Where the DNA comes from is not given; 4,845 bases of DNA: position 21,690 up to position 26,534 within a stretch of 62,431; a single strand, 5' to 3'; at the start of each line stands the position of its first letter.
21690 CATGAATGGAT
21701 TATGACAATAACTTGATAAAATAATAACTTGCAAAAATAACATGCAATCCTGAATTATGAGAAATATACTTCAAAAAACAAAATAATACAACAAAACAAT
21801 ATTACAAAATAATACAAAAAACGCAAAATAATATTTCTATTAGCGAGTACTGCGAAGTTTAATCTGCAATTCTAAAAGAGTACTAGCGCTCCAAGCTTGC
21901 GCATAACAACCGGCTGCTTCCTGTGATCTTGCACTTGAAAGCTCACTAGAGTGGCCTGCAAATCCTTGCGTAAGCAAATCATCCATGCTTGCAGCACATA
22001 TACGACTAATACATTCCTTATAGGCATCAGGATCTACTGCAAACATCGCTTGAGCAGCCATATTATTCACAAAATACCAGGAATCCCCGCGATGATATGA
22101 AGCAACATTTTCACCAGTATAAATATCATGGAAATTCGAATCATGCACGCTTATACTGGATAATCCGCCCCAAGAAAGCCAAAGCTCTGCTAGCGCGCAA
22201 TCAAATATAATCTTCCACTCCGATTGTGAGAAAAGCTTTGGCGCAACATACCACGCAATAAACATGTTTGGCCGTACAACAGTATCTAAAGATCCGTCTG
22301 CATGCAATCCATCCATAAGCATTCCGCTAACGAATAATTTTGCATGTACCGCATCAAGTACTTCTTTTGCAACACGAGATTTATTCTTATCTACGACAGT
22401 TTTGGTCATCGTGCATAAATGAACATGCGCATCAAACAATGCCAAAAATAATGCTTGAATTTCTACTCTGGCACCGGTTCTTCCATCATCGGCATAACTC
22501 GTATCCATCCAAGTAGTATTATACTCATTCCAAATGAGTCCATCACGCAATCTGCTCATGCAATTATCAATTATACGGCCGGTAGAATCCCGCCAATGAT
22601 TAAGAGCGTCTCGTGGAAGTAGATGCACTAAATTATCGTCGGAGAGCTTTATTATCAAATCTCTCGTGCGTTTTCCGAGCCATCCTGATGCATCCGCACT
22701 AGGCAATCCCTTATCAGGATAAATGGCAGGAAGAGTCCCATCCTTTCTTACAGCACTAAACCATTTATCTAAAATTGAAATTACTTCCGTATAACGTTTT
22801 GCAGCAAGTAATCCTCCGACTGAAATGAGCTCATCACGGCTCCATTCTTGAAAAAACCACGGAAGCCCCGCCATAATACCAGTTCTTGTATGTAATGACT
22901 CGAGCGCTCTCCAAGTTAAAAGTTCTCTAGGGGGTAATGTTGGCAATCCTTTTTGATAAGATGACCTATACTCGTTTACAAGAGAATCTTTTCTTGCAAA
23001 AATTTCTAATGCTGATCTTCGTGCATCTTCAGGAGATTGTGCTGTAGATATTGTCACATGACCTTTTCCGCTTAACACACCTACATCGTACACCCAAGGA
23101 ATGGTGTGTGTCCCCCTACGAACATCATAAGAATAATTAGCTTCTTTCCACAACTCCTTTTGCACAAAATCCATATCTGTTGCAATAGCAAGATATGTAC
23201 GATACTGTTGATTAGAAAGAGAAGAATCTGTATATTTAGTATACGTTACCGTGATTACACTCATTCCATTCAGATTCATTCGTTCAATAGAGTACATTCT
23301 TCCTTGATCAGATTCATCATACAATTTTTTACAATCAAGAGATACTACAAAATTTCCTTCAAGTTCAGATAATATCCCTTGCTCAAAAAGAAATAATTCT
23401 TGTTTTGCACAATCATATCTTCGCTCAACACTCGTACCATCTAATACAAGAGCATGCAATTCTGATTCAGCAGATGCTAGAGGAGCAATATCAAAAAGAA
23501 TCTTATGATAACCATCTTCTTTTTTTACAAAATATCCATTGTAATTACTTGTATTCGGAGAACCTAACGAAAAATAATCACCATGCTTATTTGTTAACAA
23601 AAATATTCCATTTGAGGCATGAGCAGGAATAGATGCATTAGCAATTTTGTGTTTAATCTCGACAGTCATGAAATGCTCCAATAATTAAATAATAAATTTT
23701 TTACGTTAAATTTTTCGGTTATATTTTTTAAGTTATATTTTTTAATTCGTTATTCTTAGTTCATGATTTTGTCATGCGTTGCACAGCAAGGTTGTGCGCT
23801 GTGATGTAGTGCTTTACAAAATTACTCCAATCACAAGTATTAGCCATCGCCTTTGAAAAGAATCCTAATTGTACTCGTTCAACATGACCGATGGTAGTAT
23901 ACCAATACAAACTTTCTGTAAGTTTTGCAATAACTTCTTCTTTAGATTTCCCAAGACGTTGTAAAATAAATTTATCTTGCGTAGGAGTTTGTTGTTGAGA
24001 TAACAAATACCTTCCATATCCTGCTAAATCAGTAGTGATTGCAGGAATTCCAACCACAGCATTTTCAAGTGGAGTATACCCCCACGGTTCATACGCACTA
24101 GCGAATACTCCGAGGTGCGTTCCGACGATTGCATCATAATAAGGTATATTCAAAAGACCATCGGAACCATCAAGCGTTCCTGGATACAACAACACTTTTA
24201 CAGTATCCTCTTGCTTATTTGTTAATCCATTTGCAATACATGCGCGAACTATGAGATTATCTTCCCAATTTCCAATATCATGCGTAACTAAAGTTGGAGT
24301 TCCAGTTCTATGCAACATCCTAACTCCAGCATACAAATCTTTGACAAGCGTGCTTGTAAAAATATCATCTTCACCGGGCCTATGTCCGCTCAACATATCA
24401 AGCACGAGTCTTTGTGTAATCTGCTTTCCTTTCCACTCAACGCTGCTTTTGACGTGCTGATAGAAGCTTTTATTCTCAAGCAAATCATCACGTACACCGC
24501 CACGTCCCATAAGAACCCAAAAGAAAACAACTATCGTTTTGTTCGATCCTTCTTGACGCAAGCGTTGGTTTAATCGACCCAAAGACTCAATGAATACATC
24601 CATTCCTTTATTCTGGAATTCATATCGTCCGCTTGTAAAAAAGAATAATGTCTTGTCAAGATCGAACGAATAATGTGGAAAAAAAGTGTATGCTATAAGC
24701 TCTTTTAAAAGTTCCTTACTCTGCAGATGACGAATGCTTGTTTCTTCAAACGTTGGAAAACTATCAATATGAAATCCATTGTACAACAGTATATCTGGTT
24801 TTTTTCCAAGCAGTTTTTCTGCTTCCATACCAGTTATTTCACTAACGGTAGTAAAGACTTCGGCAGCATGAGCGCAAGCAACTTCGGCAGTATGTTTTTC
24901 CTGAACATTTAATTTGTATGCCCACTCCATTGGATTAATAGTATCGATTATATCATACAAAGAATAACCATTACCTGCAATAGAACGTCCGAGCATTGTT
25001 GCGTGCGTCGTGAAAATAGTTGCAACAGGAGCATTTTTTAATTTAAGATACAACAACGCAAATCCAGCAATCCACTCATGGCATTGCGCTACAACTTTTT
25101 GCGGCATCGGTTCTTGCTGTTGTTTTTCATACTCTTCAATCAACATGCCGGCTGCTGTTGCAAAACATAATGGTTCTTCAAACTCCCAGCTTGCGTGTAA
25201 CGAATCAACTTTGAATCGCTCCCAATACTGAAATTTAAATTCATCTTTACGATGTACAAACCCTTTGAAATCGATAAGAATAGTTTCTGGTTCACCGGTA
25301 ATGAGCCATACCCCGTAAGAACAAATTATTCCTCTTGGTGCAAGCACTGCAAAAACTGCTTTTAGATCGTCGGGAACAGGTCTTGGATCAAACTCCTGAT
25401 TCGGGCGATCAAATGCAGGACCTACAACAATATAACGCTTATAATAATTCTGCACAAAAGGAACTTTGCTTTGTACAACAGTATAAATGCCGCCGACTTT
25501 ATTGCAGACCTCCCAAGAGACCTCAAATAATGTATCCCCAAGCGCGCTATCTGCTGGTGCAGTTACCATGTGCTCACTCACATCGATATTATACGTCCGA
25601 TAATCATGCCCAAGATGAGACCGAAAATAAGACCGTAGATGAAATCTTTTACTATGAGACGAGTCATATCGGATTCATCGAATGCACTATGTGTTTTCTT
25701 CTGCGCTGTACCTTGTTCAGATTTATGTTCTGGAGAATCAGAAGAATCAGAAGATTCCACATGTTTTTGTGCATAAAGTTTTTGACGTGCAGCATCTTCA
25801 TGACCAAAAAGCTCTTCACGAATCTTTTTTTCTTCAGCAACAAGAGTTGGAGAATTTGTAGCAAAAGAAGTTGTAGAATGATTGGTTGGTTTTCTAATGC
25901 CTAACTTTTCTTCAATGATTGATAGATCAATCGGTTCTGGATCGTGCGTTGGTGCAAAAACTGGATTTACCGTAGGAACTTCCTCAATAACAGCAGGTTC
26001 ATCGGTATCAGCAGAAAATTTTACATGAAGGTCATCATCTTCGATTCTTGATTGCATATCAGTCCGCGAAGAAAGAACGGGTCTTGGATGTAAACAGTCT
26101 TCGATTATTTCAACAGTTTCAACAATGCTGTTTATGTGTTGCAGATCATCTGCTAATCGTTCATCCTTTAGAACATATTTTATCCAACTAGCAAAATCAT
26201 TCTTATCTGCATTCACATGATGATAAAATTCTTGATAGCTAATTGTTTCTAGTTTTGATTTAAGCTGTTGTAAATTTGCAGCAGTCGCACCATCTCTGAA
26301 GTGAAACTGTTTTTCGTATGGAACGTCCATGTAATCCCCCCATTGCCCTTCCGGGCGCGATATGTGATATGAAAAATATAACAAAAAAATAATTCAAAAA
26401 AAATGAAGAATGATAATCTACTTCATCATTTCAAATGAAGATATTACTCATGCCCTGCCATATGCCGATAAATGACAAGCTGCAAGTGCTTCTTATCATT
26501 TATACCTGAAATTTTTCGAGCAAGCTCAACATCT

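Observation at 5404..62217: Ten-copy family of covarying three-way-junction elements (CUU-bulged outer stem plus GAUUCAUGCA decaloop) that I cannot assign to any known RNA class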

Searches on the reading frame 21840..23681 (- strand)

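Call 60: search_protein_families(library=pfam, proteins=[window:21840-23681:-], max_evalue=0.0001)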
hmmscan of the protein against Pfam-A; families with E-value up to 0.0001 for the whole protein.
window:21840-23681:- (613 aa): 1 family
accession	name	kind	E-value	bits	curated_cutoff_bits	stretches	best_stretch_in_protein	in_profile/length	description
PF06202.20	GDE_C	-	1.4e-34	120.1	21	1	266-604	15-367/367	Amylo-alpha-1,6-glucosidase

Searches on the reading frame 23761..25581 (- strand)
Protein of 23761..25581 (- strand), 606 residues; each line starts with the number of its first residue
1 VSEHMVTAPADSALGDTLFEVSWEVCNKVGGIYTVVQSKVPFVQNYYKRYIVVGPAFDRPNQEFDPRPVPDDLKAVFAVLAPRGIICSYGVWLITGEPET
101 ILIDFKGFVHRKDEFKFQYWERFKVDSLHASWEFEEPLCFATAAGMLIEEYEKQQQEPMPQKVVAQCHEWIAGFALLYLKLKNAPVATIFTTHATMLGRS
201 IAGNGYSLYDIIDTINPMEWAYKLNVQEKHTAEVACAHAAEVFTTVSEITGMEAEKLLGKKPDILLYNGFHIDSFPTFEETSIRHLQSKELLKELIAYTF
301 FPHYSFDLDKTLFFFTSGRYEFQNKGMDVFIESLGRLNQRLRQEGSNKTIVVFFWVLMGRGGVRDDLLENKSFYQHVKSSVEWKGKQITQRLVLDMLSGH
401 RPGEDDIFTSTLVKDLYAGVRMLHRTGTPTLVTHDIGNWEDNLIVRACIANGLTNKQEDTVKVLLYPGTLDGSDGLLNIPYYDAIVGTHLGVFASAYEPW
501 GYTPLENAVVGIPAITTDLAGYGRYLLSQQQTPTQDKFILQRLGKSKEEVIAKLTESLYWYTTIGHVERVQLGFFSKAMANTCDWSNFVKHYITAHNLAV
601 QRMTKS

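Call 60: search_protein_families(library=pfam, proteins=[window:23761-25581:-], max_evalue=0.0001)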
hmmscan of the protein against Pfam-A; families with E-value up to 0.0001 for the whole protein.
window:23761-25581:- (606 aa): 2 families
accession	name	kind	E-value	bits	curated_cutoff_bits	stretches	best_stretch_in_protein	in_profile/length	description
PF05693.19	Glycogen_syn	-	1.1e-132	444.3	27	1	20-603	1-586/639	Glycogen synthase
PF08323.17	Glyco_transf_5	-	4.3e-05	23.8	22.7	0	21-247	5-217/239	Starch synthase catalytic domain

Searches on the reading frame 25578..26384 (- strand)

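Call 60: search_protein_families(library=pfam, proteins=[window:25578-26384:-], max_evalue=0.0001)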
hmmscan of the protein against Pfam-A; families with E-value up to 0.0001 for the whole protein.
window:25578-26384:- (268 aa): 1 family
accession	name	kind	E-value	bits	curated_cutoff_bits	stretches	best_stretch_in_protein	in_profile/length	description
PF19027.5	DUF5752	-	2.5e-06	27.4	23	1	32-87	17-83/208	Family of unknown function (DUF5752)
